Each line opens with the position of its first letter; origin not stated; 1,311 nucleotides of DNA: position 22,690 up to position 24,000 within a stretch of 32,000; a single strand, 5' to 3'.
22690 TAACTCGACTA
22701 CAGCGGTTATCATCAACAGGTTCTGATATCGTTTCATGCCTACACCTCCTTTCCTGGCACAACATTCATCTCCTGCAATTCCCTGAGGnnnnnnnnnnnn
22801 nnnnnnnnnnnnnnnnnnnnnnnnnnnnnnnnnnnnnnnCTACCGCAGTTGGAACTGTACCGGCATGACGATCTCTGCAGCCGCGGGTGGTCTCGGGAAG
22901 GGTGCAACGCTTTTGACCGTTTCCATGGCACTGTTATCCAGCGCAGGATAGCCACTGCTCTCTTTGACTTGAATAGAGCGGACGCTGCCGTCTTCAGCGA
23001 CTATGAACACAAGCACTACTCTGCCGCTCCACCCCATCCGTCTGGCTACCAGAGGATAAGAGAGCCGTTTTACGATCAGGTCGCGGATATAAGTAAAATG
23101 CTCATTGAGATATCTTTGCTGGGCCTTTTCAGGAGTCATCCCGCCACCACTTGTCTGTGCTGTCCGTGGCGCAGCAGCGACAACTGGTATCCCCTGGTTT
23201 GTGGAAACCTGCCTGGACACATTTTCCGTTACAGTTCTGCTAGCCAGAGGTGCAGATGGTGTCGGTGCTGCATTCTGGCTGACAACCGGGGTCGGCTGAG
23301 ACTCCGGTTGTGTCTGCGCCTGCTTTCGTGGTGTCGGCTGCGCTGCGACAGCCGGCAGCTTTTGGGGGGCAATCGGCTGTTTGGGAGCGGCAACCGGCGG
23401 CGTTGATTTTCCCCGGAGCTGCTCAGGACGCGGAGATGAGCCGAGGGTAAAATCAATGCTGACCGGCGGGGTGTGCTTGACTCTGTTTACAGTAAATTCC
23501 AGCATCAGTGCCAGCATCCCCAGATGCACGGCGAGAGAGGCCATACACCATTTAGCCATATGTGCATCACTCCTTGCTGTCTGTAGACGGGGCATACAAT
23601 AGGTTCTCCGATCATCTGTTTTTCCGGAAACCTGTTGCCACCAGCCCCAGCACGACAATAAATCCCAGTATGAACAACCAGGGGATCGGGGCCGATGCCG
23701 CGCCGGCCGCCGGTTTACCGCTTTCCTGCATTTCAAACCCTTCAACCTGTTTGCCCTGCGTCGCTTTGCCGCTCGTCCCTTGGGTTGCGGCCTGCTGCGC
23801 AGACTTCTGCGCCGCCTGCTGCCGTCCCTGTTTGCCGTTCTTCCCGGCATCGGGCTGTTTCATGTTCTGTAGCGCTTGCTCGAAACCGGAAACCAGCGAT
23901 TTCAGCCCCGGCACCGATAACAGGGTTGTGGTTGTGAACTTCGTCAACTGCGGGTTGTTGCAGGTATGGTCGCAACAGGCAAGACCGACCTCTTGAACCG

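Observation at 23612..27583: The CobN-like protein appears to be exported and tail-anchored, so it would act outside the cytoplasm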

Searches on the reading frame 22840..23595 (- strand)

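Call 16: search_protein_families(library=ncbifam, proteins=[window:22840-23595:-], max_evalue=1)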
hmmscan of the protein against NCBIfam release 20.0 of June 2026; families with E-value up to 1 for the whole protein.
window:22840-23595:- (251 aa): 8 families
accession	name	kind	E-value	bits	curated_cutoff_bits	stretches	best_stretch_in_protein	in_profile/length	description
TIGR01352.1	tonB_Cterm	subfamily_domain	1.5e-21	76.5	27.1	1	179-250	2-75/76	TonB family protein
TIGR02794.1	tolA_full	equivalog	6.2e-08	32.3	59.45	1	145-240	260-348/362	cell envelope integrity protein TolA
NF047760.1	LIC10042_TonB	equivalog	2.6e-06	27.6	100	1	174-250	81-155/156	LIC_10042 family TonB-like protein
NF033768.1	myxo_SS_tail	domain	7.3e-05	22.8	40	1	185-249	27-90/92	AgmX/PglI C-terminal domain-containing protein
NF008082.0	PRK10819.1-3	equivalog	0.00071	19.4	265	1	12-210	11-198/242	TonB system transport protein TonB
NF051433.1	ArfC_sunset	exception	0.0014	19.2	100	1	14-126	4-92/160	channel accessory protein ArfC, sunset domain variant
NF033761.1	gliding_GltJ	equivalog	0.027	13.5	450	1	63-149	401-481/671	adventurous gliding motility protein GltJ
NF038079.1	TonB_sider_MxcH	equivalog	0.23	9.5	925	1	178-230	10-61/792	TonB-dependent siderophore myxochelin receptor MxcH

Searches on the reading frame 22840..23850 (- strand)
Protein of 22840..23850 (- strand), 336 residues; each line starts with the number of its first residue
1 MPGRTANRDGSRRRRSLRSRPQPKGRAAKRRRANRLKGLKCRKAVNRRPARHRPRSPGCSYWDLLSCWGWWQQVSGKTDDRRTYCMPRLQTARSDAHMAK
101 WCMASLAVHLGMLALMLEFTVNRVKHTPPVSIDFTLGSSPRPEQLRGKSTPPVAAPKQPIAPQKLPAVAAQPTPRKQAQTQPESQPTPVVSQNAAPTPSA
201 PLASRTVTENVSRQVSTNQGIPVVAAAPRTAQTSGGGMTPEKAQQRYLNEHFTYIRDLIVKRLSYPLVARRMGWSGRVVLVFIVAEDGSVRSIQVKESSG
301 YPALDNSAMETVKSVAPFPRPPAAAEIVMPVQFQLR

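Call 6: search_protein_families(library=pfam, proteins=[window:22840-23850:-], max_evalue=0.01)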
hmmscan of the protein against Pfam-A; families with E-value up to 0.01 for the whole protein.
window:22840-23850:- (336 aa): 2 families
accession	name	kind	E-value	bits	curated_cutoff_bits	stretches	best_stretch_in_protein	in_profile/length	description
PF03544.19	TonB_C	-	8.6e-17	61.8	24.6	1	262-335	2-79/79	Gram-negative bacterial TonB protein C-terminal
PF13103.11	TonB_2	-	3.4e-08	33.9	22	1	277-333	27-83/85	TonB C terminal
